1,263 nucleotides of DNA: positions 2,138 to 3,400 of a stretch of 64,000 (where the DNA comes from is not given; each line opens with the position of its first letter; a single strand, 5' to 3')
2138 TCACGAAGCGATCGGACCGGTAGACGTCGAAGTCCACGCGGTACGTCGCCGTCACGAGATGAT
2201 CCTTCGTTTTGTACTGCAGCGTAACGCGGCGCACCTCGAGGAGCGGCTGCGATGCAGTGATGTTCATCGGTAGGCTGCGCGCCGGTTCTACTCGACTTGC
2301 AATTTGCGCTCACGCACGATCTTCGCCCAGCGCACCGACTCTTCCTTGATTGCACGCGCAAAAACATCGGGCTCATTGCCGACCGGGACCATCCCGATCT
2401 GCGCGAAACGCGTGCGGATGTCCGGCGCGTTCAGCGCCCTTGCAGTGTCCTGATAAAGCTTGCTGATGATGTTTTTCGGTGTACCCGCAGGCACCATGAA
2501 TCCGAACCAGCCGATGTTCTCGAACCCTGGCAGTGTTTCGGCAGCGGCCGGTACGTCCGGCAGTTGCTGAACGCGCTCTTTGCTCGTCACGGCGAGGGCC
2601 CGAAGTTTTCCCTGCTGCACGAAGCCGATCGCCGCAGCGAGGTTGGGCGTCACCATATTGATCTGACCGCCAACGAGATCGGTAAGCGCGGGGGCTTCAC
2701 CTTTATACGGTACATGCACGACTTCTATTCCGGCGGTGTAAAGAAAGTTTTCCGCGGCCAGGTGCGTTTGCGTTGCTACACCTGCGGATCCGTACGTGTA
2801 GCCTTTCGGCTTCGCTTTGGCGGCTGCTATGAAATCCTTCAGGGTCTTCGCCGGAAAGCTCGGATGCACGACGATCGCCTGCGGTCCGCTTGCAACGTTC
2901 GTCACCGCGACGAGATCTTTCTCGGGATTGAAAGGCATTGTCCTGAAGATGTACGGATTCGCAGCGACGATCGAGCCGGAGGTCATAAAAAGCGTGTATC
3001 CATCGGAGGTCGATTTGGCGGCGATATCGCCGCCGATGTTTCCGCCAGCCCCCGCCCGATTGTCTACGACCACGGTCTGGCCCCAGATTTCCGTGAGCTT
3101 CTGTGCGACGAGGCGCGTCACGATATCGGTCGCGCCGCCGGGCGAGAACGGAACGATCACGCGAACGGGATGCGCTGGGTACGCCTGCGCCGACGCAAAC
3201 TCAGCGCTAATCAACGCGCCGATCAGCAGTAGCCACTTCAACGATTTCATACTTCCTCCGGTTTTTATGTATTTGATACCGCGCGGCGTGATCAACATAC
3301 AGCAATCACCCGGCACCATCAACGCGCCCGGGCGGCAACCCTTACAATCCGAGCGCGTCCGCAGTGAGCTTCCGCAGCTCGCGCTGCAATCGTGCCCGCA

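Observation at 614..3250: A TctC/Bug-type binding protein occupies the TauA slot of a TauABC-like operon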

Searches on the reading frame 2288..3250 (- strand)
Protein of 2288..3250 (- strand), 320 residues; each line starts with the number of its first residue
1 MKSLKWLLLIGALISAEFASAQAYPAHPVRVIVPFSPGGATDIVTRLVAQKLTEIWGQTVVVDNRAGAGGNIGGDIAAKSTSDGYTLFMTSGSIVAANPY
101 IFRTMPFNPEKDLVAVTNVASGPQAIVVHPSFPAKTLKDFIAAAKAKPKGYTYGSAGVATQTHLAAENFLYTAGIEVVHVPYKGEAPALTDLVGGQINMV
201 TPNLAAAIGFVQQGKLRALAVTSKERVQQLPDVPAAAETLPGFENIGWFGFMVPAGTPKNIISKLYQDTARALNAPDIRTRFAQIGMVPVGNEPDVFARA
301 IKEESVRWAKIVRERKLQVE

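Call 3: search_protein_families(library=pfam, proteins=[window:2288-3250:-])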
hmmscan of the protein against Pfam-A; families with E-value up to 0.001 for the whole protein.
window:2288-3250:- (320 aa): 1 family
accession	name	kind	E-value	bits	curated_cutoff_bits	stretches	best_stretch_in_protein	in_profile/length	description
PF03401.19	TctC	-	4.2e-76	256.5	27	1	44-316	1-273/274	Tripartite tricarboxylate transporter family receptor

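Call 4: search_protein_families(library=ncbifam, proteins=[window:2288-3250:-])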
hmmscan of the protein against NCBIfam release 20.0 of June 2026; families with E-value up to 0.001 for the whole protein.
window:2288-3250:- (320 aa): 0 families

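Call 8: find_homologous_proteins(query=window:2288-3250:-, max_evalue=1e-30)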
Query window:2288-3250:- (320 aa): 7958 proteins with E <= 1e-30 among 8000 candidates; the best 120 are listed.
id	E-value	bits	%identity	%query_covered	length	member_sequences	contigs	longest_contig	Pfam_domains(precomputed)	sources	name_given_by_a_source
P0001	4.7e-194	662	94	100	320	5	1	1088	PF03401.19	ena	-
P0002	2.4e-191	653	93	100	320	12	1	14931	PF03401.19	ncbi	ncbi:MAG: Bug family tripartite tricarboxylate transporter substrate binding protein [Burkholderiale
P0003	1.1e-176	605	85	100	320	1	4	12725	PF03401.19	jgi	jgi:tripartite-type tricarboxylate transporter receptor subunit TctC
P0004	5.7e-176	602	84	100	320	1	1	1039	PF03401.19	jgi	jgi:tripartite-type tricarboxylate transporter receptor subunit TctC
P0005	3.7e-175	600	83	100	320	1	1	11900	PF03401.19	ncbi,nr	ncbi:MAG TPA: tripartite tricarboxylate transporter substrate binding protein [Burkholderiales bacte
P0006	7.0e-174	596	83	100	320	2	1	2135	PF03401.19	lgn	-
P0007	1.8e-173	594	82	100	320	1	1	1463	PF03401.19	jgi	jgi:tripartite-type tricarboxylate transporter receptor subunit TctC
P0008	3.0e-173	593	83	100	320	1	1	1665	PF03401.19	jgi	jgi:tripartite-type tricarboxylate transporter receptor subunit TctC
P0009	3.1e-173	593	83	100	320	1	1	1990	PF03401.19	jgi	jgi:tripartite-type tricarboxylate transporter receptor subunit TctC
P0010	4.2e-173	593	82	100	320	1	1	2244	PF03401.19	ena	-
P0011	7.5e-173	592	82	100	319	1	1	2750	PF03401.19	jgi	jgi:tripartite-type tricarboxylate transporter receptor subunit TctC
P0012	1.6e-171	588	81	100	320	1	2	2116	PF03401.19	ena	-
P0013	2.0e-170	584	81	100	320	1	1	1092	PF03401.19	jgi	jgi:tripartite-type tricarboxylate transporter receptor subunit TctC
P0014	2.6e-170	584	83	98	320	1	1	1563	PF03401.19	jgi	jgi:tripartite-type tricarboxylate transporter receptor subunit TctC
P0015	3.7e-170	583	81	100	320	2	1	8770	PF03401.19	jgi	jgi:tripartite-type tricarboxylate transporter receptor subunit TctC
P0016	6.8e-170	582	82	100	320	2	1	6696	PF03401.19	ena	-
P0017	7.2e-170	582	83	100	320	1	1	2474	PF03401.19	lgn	-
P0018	2.0e-169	581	81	100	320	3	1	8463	PF03401.19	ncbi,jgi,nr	ncbi:MAG TPA: tripartite tricarboxylate transporter substrate binding protein [Burkholderiales bacte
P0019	3.0e-169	580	81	100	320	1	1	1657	PF03401.19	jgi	jgi:tripartite-type tricarboxylate transporter receptor subunit TctC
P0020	3.2e-169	580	81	100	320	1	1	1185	PF03401.19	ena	-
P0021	5.4e-169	579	80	100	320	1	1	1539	PF03401.19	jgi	jgi:tripartite-type tricarboxylate transporter receptor subunit TctC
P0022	7.7e-169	579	81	100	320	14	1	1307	PF03401.19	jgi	jgi:tripartite-type tricarboxylate transporter receptor subunit TctC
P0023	8.5e-168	576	85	94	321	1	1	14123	PF03401.19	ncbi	-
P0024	2.7e-167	574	81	99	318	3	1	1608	PF03401.19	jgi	-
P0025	5.1e-167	573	79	100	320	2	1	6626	PF03401.19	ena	-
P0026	5.8e-164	563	77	100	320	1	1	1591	PF03401.19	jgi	jgi:tripartite-type tricarboxylate transporter receptor subunit TctC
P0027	5.1e-163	560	77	100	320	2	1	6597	PF03401.19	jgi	jgi:tripartite-type tricarboxylate transporter receptor subunit TctC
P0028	2.1e-161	555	76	100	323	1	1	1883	PF03401.19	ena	-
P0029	2.1e-161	555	76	100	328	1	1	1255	PF03401.19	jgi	jgi:tripartite-type tricarboxylate transporter receptor subunit TctC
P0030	3.6e-161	554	77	100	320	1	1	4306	PF03401.19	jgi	jgi:tripartite-type tricarboxylate transporter receptor subunit TctC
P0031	3.8e-161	554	76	100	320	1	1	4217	PF03401.19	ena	-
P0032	4.2e-161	554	77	100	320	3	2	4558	PF03401.19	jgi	jgi:tripartite-type tricarboxylate transporter receptor subunit TctC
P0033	7.0e-161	553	77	100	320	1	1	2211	PF03401.19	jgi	jgi:tripartite-type tricarboxylate transporter receptor subunit TctC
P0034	7.2e-161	553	76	100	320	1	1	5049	PF03401.19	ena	-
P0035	9.5e-161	552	76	100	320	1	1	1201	PF03401.19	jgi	jgi:tripartite-type tricarboxylate transporter receptor subunit TctC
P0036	1.2e-160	552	77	100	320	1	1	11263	PF03401.19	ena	-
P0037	2.4e-160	551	79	94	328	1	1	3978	PF03401.19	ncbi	-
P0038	8.8e-160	549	77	100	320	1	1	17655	PF03401.19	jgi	jgi:tripartite-type tricarboxylate transporter receptor subunit TctC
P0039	1.9e-159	548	76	100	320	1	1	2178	PF03401.19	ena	-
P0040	2.3e-159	548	80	89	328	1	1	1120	PF03401.19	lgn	-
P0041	6.0e-159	546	76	100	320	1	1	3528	PF03401.19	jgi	jgi:tripartite-type tricarboxylate transporter receptor subunit TctC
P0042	9.7e-159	546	78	94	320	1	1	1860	PF03401.19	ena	-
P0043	1.1e-158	546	79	94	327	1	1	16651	PF03401.19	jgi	jgi:tripartite-type tricarboxylate transporter receptor subunit TctC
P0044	1.1e-158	546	76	100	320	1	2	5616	PF03401.19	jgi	jgi:tripartite-type tricarboxylate transporter receptor subunit TctC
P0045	1.4e-158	545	79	94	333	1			PF03401.19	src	-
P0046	1.5e-158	545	75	100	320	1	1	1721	PF03401.19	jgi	jgi:tripartite-type tricarboxylate transporter receptor subunit TctC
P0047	1.6e-158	545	76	100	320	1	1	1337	PF03401.19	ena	-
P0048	2.8e-158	544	79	94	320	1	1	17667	PF03401.19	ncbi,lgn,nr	ncbi:MAG: hypothetical protein JWM26_3926 [Betaproteobacteria bacterium]|nr:hypothetical protein [Be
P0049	3.0e-158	544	75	100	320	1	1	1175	PF03401.19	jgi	-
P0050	5.3e-158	543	76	100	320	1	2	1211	PF03401.19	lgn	-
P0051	6.1e-158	543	79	94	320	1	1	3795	PF03401.19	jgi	jgi:tripartite-type tricarboxylate transporter receptor subunit TctC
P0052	6.1e-158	543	76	100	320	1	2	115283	PF03401.19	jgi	jgi:tripartite-type tricarboxylate transporter receptor subunit TctC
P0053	6.8e-158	543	76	100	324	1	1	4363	PF03401.19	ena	-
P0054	1.0e-157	542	78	93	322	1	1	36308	PF03401.19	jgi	jgi:tripartite-type tricarboxylate transporter receptor subunit TctC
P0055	1.1e-157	542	76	99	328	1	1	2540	PF03401.19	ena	-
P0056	1.1e-157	542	75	100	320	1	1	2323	PF03401.19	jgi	-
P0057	1.3e-157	542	77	94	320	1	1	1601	PF03401.19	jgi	jgi:tripartite-type tricarboxylate transporter receptor subunit TctC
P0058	1.8e-157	542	78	96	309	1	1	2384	PF03401.19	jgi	jgi:tripartite-type tricarboxylate transporter receptor subunit TctC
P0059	1.8e-157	542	75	100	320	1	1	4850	PF03401.19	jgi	jgi:tripartite-type tricarboxylate transporter receptor subunit TctC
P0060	2.0e-157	542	75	100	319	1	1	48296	PF03401.19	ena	-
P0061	2.2e-157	541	82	91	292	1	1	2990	PF03401.19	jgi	jgi:tripartite-type tricarboxylate transporter receptor subunit TctC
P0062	3.1e-157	541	75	100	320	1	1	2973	PF03401.19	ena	-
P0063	3.4e-157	541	78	94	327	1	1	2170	PF03401.19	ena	-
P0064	4.5e-157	540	76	100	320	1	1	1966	PF03401.19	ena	-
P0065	5.3e-157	540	76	100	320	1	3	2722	PF03401.19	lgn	-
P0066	5.7e-157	540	75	99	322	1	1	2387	PF03401.19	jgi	jgi:tripartite-type tricarboxylate transporter receptor subunit TctC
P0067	6.0e-157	540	75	99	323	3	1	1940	PF03401.19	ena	-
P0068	7.1e-157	540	78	93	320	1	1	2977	PF03401.19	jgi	jgi:tripartite-type tricarboxylate transporter receptor subunit TctC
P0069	7.6e-157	540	76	93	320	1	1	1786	PF03401.19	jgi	jgi:tripartite-type tricarboxylate transporter receptor subunit TctC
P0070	9.8e-157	539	78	94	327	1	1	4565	PF03401.19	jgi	jgi:tripartite-type tricarboxylate transporter receptor subunit TctC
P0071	1.0e-156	539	77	93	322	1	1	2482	PF03401.19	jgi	jgi:tripartite-type tricarboxylate transporter receptor subunit TctC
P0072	1.1e-156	539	75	100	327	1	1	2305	PF03401.19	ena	-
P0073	1.2e-156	539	75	100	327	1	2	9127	PF03401.19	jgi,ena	jgi:tripartite-type tricarboxylate transporter receptor subunit TctC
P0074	1.3e-156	539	74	100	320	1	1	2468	PF03401.19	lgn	-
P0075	1.4e-156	539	75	100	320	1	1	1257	PF03401.19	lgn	-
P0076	1.5e-156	539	74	99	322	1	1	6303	PF03401.19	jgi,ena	-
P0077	1.6e-156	538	75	100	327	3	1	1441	PF03401.19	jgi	-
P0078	2.3e-156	538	75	100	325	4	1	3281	PF03401.19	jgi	jgi:tripartite-type tricarboxylate transporter receptor subunit TctC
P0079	2.5e-156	538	76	94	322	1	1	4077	PF03401.19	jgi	jgi:tripartite-type tricarboxylate transporter receptor subunit TctC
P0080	2.8e-156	538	74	100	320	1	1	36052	PF03401.19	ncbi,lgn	ncbi:MAG: Bug family tripartite tricarboxylate transporter substrate binding protein [Burkholderiale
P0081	3.0e-156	538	75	99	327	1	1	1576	PF03401.19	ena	-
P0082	3.3e-156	537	75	100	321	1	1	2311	PF03401.19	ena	-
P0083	3.5e-156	537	76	98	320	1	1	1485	PF03401.19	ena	-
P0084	4.1e-156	537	75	98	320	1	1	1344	PF03401.19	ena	-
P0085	4.7e-156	537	74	100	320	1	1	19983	PF03401.19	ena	-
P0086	5.6e-156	537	77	94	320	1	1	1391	PF03401.19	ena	-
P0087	9.4e-156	536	74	100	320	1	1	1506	PF03401.19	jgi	-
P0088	1.1e-155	536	74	98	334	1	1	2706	PF03401.19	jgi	jgi:tripartite-type tricarboxylate transporter receptor subunit TctC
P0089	1.6e-155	535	75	100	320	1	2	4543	PF03401.19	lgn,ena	-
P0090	2.1e-155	535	76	98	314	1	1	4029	PF03401.19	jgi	jgi:tripartite-type tricarboxylate transporter receptor subunit TctC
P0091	2.3e-155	535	74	100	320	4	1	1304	PF03401.19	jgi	jgi:tripartite-type tricarboxylate transporter receptor subunit TctC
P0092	2.4e-155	535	74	100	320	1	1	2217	PF03401.19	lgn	-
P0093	4.4e-155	534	74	100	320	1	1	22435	PF03401.19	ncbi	-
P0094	4.5e-155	534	77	94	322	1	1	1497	PF03401.19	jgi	jgi:tripartite-type tricarboxylate transporter receptor subunit TctC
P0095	4.7e-155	534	73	100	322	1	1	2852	PF03401.19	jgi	jgi:tripartite-type tricarboxylate transporter receptor subunit TctC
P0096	5.2e-155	534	74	99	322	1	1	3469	PF03401.19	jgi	jgi:tripartite-type tricarboxylate transporter receptor subunit TctC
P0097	5.4e-155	534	75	100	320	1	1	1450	PF03401.19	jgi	-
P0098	5.7e-155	533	78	93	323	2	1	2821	PF03401.19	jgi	jgi:tripartite-type tricarboxylate transporter receptor subunit TctC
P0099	6.4e-155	533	78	94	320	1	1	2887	PF03401.19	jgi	jgi:tripartite-type tricarboxylate transporter receptor subunit TctC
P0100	7.2e-155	533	73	100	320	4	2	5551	PF03401.19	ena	-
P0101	7.4e-155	533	73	100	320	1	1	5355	PF03401.19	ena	-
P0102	8.3e-155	533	72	100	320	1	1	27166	PF03401.19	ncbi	ncbi:MAG: tripartite tricarboxylate transporter substrate binding protein [Pseudomonadota bacterium]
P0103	8.6e-155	533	73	100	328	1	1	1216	PF03401.19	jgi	jgi:tripartite-type tricarboxylate transporter receptor subunit TctC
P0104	8.6e-155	533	73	100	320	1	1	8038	PF03401.19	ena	-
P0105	9.5e-155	533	76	94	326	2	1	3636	PF03401.19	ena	-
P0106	1.1e-154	532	75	100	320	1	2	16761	PF03401.19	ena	-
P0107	1.2e-154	532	73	100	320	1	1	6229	PF03401.19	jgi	jgi:tripartite-type tricarboxylate transporter receptor subunit TctC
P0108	1.2e-154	532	77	89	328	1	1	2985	PF03401.19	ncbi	-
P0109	1.2e-154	532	75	99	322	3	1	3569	PF03401.19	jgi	-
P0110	1.7e-154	532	78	93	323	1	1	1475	PF03401.19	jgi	jgi:tripartite-type tricarboxylate transporter receptor subunit TctC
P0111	2.2e-154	532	76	98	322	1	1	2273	PF03401.19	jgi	jgi:tripartite-type tricarboxylate transporter receptor subunit TctC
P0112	2.3e-154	531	73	100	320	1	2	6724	PF03401.19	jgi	-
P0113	2.3e-154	531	75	98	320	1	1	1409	PF03401.19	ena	-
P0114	2.9e-154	531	74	99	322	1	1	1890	PF03401.19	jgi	-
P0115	3.1e-154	531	72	99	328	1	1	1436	PF03401.19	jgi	-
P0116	3.8e-154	531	76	96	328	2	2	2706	PF03401.19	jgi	jgi:tripartite-type tricarboxylate transporter receptor subunit TctC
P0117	7.5e-154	530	76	94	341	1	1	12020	PF03401.19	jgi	jgi:tripartite-type tricarboxylate transporter receptor subunit TctC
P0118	7.7e-154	530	74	100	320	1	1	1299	PF03401.19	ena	-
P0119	7.7e-154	530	73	100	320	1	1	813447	PF03401.19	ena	-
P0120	8.2e-154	530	75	98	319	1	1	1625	PF03401.19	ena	-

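Call 10: find_encoding_contigs(protein=P0052, flank=10000, max_places=3)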
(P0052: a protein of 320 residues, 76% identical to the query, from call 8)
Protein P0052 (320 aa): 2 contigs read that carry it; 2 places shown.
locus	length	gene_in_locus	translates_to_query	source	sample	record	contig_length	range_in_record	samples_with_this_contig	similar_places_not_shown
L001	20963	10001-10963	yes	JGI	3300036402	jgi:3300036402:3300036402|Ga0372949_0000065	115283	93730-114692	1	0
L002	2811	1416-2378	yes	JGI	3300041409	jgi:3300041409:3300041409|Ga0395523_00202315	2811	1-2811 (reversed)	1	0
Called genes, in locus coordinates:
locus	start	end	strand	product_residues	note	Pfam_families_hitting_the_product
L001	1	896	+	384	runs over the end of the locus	PF01041:DegT_DnrJ_EryC1, PF00155:Aminotran_1_2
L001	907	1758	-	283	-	PF00881:Nitroreductase, PF28600:Nitroreductase_C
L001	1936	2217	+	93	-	PF00886:Ribosomal_S16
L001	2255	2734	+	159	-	PF01782:RimM, PF05239:PRC, PF24986:PRC_RimM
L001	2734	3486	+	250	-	PF01746:tRNA_m1G_MT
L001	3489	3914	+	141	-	PF01245:Ribosomal_L19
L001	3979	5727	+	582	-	-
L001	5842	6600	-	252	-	PF00392:GntR, PF07702:UTRA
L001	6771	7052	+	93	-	-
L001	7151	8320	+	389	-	PF04295:GD_AH_second, PF20629:GD_AH_C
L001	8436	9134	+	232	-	PF13085:Fer2_3, PF13183:Fer4_8 (weak), PF13237:Fer4_10 (weak), PF13534:Fer4_17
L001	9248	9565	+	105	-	PF01127:Sdh_cyt (weak)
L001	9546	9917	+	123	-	PF01127:Sdh_cyt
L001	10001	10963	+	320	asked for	PF03401:TctC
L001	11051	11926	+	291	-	PF05681:Fumerase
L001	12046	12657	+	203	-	PF05683:Fumerase_C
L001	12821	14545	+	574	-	PF00890:FAD_binding_2, PF02910:Succ_DH_flav_C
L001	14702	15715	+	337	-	PF02615:Ldh_2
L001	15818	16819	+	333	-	PF12680:SnoaL_2, PF07366:SnoaL, PF12680:SnoaL_2 (weak), PF07366:SnoaL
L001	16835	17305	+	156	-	PF16867:DMSP_lyase (weak), PF05899:Cupin_3 (weak), PF07883:Cupin_2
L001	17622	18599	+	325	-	PF03401:TctC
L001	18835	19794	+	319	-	PF00389:2-Hacid_dh, PF02826:2-Hacid_dh_C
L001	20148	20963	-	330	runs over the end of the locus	PF03401:TctC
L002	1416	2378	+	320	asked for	PF03401:TctC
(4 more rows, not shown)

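Call 11: find_encoding_contigs(protein=P0119, flank=10000, max_places=3)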
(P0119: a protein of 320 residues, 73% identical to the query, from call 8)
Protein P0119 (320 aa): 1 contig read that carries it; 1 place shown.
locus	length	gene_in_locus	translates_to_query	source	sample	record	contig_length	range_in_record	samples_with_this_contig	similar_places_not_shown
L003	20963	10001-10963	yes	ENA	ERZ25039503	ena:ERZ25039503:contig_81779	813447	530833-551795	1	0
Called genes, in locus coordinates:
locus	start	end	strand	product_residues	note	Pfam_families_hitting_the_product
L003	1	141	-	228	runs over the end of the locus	PF00881:Nitroreductase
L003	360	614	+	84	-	PF00886:Ribosomal_S16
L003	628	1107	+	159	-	PF01782:RimM, PF05239:PRC (weak), PF24986:PRC_RimM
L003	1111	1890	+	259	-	PF01746:tRNA_m1G_MT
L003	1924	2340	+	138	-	PF01245:Ribosomal_L19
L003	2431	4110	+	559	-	-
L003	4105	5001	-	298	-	PF03547:Mem_trans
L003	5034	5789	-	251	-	PF00392:GntR, PF14502:HTH_41 (weak), PF07702:UTRA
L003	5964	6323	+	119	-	-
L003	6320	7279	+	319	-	PF04295:GD_AH_second, PF20629:GD_AH_C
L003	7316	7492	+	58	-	PF20629:GD_AH_C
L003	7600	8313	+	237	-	PF13085:Fer2_3, PF13183:Fer4_8, PF13237:Fer4_10 (weak), PF13534:Fer4_17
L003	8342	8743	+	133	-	PF01127:Sdh_cyt (weak)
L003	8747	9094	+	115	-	PF01127:Sdh_cyt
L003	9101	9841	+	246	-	PF01925:TauE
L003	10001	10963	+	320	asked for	PF03401:TctC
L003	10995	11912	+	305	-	PF05681:Fumerase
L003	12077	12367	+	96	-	-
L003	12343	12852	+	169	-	PF05683:Fumerase_C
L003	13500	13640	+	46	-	PF00890:FAD_binding_2 (weak)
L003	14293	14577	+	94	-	PF02910:Succ_DH_flav_C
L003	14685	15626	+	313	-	PF03401:TctC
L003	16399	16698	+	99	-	PF02615:Ldh_2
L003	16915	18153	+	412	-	PF02771:Acyl-CoA_dh_N, PF02770:Acyl-CoA_dh_M, PF00441:Acyl-CoA_dh_1, PF08028:Acyl-CoA_dh_2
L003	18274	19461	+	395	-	PF02771:Acyl-CoA_dh_N, PF02770:Acyl-CoA_dh_M, PF00441:Acyl-CoA_dh_1, PF08028:Acyl-CoA_dh_2 (weak)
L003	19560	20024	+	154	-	PF05899:Cupin_3, PF07883:Cupin_2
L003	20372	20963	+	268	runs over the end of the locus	PF04909:Amidohydro_2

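Call 13: find_related_loci(query=window:2288-3250:-, collection=metagenome_contigs, flank=10000)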
Query window:2288-3250:- (320 aa) in metagenome_contigs; peptide patterns used: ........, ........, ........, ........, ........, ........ (x = any residue, [..] = any of these).
230 stretches matched a pattern; 27 encode a relative of the query (tblastn E <= 1e-3); 27 distinct loci.
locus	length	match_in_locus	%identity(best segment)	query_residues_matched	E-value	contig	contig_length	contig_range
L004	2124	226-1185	88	1-320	0e+0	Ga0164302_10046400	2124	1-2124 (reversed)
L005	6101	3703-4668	73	2-320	6e-159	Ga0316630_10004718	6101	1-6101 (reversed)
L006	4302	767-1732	73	2-320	4e-162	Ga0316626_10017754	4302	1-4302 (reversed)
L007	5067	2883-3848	73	2-320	2e-160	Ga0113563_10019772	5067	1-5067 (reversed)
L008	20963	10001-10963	72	1-320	3e-154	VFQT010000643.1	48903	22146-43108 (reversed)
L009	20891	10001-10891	76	24-320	2e-153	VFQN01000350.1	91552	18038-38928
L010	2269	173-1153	67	1-320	5e-158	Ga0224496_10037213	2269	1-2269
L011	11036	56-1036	67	1-320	3e-146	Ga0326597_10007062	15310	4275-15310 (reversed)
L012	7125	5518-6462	70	6-320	5e-145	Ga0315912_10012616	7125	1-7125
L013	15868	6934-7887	65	1-317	2e-143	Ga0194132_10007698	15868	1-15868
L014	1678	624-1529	69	19-320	3e-147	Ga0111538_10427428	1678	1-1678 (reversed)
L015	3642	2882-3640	71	1-246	4e-118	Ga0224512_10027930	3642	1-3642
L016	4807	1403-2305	45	21-320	1e-84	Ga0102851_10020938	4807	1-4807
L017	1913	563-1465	45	21-320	1e-88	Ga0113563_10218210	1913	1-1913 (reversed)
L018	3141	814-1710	42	21-320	4e-76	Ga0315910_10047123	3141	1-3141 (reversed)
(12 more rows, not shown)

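Call 22: find_encoding_contigs(protein=P0002, flank=10000, max_places=3)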
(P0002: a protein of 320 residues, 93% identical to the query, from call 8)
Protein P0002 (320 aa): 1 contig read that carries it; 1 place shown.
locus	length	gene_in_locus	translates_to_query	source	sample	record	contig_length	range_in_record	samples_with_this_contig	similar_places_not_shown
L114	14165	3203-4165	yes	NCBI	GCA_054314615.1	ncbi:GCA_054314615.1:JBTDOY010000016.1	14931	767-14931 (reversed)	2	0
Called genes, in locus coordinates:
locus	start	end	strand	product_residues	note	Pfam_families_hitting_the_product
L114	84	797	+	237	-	PF13085:Fer2_3, PF13183:Fer4_8, PF13534:Fer4_17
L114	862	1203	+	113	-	PF01127:Sdh_cyt (weak)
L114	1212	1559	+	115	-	PF01127:Sdh_cyt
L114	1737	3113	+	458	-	PF00884:Sulfatase, PF01663:Phosphodiest, PF16347:SGSH_C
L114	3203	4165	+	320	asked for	PF03401:TctC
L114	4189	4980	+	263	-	PF00005:ABC_tran, PF02463:SMC_N (faint), PF00004:AAA (faint), PF13304:AAA_21 (faint)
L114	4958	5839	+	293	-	PF00528:BPD_transp_1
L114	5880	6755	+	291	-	PF05681:Fumerase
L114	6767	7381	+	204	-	PF05683:Fumerase_C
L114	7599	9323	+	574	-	PF00890:FAD_binding_2, PF02910:Succ_DH_flav_C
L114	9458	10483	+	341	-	PF02615:Ldh_2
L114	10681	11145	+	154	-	PF16867:DMSP_lyase (faint), PF05899:Cupin_3 (weak), PF07883:Cupin_2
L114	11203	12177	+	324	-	PF03401:TctC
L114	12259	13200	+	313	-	PF00389:2-Hacid_dh, PF02826:2-Hacid_dh_C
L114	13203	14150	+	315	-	PF01112:Asparaginase_2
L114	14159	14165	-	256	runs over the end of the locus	PF00291:PALP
